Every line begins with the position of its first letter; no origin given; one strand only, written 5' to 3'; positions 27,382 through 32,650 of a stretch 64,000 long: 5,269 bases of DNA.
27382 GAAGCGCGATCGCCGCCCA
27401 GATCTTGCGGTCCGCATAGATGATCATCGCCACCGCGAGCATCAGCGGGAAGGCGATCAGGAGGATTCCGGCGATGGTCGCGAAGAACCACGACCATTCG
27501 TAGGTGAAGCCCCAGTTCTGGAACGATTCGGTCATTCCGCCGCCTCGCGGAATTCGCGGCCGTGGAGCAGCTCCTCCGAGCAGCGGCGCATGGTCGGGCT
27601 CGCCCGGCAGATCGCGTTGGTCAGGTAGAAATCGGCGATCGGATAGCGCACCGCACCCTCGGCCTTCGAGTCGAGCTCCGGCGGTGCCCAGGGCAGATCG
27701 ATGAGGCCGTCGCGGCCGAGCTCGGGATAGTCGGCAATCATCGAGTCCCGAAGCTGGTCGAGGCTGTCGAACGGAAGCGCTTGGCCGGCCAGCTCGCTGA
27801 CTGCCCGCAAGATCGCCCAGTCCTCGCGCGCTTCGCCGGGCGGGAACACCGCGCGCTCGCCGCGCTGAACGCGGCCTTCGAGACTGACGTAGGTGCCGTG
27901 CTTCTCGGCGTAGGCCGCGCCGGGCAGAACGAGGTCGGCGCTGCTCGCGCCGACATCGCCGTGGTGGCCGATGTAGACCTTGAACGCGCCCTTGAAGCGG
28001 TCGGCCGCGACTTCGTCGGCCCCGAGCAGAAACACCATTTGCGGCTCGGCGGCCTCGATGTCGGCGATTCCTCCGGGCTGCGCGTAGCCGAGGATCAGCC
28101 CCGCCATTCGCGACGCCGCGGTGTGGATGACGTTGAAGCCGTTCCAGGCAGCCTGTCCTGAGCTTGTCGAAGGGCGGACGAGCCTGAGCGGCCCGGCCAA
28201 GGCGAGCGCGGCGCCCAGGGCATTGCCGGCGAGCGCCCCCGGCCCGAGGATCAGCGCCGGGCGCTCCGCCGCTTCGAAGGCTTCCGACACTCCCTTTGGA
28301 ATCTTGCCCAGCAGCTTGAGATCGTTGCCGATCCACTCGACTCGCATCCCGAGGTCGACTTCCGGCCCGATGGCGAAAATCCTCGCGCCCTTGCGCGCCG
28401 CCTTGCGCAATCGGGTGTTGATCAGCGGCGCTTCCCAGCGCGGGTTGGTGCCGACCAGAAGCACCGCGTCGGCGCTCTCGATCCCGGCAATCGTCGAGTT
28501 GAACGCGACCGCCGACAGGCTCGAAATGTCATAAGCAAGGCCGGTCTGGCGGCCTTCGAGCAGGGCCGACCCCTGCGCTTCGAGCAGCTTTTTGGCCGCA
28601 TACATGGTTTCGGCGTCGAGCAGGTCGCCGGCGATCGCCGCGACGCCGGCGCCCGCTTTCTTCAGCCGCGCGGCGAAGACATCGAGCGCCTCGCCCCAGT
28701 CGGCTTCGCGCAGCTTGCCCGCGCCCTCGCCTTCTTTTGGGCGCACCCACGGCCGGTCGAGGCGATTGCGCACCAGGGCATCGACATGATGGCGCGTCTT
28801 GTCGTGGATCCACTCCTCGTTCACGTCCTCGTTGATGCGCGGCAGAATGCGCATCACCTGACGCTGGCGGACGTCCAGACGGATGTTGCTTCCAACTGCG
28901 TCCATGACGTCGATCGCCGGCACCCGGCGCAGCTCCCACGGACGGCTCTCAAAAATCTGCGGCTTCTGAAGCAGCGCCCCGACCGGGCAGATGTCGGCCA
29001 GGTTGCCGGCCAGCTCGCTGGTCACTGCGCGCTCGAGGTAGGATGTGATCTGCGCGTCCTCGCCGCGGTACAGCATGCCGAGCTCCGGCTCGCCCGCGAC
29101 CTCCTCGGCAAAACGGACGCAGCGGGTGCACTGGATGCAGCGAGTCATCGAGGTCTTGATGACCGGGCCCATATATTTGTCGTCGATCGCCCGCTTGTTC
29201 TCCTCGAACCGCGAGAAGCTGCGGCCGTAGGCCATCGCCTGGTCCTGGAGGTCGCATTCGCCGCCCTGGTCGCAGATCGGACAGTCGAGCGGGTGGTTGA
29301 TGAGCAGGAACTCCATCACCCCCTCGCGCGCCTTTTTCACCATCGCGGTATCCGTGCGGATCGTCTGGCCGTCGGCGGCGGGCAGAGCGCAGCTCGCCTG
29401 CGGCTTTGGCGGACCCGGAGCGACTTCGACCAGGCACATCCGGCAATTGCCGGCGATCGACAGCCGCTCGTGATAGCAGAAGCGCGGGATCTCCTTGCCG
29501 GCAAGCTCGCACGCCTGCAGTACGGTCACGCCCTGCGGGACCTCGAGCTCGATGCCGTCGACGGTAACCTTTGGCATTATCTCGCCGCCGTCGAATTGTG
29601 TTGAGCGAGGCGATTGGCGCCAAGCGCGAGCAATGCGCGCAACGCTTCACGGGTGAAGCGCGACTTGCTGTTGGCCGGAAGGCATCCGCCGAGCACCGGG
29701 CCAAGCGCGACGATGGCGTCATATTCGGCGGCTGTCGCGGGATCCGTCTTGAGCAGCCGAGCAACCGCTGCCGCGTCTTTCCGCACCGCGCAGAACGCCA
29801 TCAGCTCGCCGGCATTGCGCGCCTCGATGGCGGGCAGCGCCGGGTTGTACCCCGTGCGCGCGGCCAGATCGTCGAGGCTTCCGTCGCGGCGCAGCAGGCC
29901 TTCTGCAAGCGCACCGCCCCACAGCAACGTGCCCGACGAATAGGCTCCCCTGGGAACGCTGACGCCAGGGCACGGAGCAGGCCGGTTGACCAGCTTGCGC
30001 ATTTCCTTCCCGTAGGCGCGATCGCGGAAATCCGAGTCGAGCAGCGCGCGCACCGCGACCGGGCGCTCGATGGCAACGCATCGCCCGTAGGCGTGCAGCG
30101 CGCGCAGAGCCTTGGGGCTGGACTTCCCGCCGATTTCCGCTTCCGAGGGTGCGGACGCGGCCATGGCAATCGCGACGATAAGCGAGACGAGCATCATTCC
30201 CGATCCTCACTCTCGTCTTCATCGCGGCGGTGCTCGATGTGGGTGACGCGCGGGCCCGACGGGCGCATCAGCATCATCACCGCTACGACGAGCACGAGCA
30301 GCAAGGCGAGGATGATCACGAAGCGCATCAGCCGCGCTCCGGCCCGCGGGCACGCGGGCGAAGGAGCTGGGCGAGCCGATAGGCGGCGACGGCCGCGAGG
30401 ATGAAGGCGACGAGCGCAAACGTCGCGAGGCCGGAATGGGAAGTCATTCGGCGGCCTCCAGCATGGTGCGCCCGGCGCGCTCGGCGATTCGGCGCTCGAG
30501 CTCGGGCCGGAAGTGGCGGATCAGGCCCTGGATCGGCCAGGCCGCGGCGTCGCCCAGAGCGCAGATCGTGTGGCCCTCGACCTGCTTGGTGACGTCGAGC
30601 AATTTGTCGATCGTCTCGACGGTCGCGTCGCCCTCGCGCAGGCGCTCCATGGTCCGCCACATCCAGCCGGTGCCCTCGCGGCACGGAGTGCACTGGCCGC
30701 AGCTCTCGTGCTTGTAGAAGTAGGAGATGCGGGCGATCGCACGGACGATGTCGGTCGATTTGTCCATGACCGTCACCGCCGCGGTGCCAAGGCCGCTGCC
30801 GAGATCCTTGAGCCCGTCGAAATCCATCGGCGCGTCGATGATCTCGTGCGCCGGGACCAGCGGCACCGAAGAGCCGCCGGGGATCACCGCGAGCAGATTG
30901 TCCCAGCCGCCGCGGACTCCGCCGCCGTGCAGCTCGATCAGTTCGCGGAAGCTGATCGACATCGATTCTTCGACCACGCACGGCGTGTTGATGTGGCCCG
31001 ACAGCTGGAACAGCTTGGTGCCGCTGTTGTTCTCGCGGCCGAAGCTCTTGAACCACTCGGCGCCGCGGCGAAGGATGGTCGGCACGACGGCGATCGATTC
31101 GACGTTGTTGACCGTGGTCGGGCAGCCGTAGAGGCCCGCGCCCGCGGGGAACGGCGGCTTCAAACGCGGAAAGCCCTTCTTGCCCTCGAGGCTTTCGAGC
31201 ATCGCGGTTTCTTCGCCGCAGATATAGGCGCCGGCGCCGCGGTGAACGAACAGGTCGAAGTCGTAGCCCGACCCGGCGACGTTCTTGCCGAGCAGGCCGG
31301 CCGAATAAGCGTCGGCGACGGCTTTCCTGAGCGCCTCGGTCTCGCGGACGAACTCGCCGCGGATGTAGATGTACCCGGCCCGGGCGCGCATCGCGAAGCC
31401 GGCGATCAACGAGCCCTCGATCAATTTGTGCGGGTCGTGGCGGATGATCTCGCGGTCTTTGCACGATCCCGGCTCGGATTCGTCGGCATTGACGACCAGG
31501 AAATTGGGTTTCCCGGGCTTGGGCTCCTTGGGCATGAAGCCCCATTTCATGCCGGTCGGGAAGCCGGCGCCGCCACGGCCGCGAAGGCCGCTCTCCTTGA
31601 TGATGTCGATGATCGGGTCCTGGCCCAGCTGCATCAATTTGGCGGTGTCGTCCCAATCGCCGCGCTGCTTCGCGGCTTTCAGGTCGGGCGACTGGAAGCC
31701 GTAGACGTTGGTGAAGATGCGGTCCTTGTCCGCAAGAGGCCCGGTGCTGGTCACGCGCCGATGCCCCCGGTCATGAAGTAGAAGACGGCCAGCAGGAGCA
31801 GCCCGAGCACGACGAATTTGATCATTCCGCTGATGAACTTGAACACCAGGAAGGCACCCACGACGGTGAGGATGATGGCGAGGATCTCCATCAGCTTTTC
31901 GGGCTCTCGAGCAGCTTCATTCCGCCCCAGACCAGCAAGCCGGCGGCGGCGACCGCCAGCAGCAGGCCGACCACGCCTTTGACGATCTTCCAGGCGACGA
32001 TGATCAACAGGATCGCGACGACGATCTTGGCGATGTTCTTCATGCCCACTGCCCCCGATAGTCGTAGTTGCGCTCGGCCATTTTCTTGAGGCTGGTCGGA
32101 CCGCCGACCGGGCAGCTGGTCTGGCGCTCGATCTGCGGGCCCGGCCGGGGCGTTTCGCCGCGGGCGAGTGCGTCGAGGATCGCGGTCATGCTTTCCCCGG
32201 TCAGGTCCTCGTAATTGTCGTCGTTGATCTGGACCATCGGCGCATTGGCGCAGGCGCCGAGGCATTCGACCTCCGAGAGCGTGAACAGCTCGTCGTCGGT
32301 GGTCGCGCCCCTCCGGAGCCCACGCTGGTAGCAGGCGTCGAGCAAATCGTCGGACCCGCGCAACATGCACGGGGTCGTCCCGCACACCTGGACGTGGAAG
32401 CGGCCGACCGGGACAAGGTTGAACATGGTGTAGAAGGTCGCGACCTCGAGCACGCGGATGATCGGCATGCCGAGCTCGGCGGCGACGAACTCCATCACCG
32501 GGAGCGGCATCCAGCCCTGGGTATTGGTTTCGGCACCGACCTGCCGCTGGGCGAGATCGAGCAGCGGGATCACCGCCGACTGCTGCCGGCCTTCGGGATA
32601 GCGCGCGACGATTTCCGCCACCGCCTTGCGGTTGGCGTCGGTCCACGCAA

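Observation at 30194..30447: Two unannotated single-TM microproteins between nuoF and nuoG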

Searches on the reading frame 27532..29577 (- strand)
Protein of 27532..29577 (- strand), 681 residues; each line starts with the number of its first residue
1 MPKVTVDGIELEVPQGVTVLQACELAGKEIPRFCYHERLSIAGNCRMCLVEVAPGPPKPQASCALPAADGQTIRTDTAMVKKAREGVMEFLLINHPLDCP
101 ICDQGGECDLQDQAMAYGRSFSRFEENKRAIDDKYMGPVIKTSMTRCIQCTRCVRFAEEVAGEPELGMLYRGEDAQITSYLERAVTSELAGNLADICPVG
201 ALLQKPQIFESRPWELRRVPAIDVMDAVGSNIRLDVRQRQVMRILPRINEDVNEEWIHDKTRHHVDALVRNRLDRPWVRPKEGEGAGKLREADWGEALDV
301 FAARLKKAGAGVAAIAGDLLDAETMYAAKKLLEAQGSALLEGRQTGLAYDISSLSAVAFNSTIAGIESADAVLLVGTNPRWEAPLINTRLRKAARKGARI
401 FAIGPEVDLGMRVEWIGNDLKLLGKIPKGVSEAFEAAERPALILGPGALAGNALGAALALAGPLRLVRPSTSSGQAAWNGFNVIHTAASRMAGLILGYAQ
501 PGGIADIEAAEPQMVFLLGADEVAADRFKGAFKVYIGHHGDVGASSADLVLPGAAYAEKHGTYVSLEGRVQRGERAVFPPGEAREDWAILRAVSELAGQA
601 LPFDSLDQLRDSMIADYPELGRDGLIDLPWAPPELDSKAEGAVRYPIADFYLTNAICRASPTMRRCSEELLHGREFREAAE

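Call 5: search_protein_families(library=pfam, proteins=[window:27532-29577:-], max_evalue=1)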
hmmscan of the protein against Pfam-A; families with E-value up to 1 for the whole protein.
window:27532-29577:- (681 aa): 9 families
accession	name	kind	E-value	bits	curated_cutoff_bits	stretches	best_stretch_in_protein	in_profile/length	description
PF00384.28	Molybdopterin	-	1.1e-80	271.8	24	1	272-595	1-352/353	Molybdopterin oxidoreductase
PF22117.2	Fer4_Nqo3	-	6.2e-31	106.8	27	1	137-202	1-66/67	NADH-quinone oxidoreductase subunit 3, ferredoxin-like domain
PF22151.2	Fer4_NDSU1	-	3.7e-25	87.6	23.8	1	216-266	1-51/51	NADH-ubiquinone oxidoreductase NDSU1/NuoG-like, 4Fe-4S domain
PF10588.14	NADH-G_4Fe-4S_3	-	1.5e-17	63.2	27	1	84-121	1-38/40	NADH-ubiquinone oxidoreductase-G iron-sulfur binding region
PF13510.11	Fer2_4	-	2.3e-16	60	22.8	1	4-77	6-81/82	2Fe-2S iron-sulfur cluster binding domain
PF09326.16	NADH_dhqG_C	-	1.4e-09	38.9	25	1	641-666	26-51/51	NADH-ubiquinone oxidoreductase subunit G, C-terminal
PF00111.32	Fer2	-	1.7e-07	31.5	21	1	7-57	4-52/77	2Fe-2S iron-sulfur cluster binding domain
PF00205.28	TPP_enzyme_M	-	0.049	13.8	30.4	0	432-467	6-41/137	Thiamine pyrophosphate enzyme, central domain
PF00037.32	Fer4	-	0.26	11.6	21.1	0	144-155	5-16/24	4Fe-4S binding domain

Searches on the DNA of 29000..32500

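Call 37: search_rna_families(source=window, start=29000, end=32500, threshold=evalue, max_evalue=1)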
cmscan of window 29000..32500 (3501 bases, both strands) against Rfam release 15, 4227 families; matches with E-value up to 1: 1.
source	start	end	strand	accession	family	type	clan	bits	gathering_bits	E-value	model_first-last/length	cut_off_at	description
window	30484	30587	+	RF02876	AS-pc02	Gene; antisense;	-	16.1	40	0.77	1-185/185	no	Antisense to pHK01_099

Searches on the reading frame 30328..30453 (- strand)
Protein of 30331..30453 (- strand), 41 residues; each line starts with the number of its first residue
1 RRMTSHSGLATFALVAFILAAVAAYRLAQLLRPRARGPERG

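Call 5: search_protein_families(library=pfam, proteins=[window:30328-30447:-], max_evalue=1)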
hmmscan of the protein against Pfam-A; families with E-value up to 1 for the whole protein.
window:30328-30447:- (39 aa): 0 families

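Call 6: search_protein_families(library=ncbifam, proteins=[window:30328-30447:-], max_evalue=1)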
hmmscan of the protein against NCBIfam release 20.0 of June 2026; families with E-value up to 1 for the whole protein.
window:30328-30447:- (39 aa): 0 families

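Call 8: list_cluster_members(proteins=[window:30328-30447:-, window:30194-30328:-, window:29577-30197:-, window:31751-31891:-, window:31894-32043:-])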
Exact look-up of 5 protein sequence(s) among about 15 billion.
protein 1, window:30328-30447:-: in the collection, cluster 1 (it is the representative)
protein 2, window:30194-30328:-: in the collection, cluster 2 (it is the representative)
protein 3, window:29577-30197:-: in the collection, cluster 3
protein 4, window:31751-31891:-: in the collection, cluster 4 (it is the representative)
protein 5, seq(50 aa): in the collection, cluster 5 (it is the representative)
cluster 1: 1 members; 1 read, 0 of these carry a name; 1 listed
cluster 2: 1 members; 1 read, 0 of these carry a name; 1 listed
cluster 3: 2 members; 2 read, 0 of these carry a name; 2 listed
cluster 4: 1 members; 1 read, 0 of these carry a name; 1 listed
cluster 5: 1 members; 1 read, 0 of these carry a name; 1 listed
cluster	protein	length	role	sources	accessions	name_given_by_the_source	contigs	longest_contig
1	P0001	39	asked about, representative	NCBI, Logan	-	-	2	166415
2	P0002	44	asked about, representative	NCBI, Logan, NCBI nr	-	-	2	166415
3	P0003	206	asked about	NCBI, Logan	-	-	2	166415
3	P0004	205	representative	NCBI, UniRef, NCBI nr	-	-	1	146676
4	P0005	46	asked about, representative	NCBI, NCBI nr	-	-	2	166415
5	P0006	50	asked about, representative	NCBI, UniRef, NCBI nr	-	-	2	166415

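Call 19: find_homologous_proteins(query=window:30331-30453:-, max_evalue=10)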
Query window:30331-30453:- (41 aa): 1 proteins with E <= 10 among 1 candidates.
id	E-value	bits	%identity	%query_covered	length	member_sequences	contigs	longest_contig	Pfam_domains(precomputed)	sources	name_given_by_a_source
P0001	5.1e-16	73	100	95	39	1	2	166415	-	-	-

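Call 47: find_homologous_proteins(query=P0002, max_evalue=0.001)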
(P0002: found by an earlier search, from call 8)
Query P0002 (44 aa): 4 proteins with E <= 0.001 among 5 candidates.
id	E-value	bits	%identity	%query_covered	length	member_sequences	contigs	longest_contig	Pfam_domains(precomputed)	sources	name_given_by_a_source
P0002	1.6e-19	84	100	100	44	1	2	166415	-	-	-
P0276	1.4e-12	63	75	91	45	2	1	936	-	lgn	-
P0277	2.3e-9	53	61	100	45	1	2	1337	-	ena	-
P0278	5.8e-9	52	60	91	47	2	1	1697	-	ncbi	-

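Call 49: find_encoding_contigs(protein=P0276, flank=3000, max_places=6)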
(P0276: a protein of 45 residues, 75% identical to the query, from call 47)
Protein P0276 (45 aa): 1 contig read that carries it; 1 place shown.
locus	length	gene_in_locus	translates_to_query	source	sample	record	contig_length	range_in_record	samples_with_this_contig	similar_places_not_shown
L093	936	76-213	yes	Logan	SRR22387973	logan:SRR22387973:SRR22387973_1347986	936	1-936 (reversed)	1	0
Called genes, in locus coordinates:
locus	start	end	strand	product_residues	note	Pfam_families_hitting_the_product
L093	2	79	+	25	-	?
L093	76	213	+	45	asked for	-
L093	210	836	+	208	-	-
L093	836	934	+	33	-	?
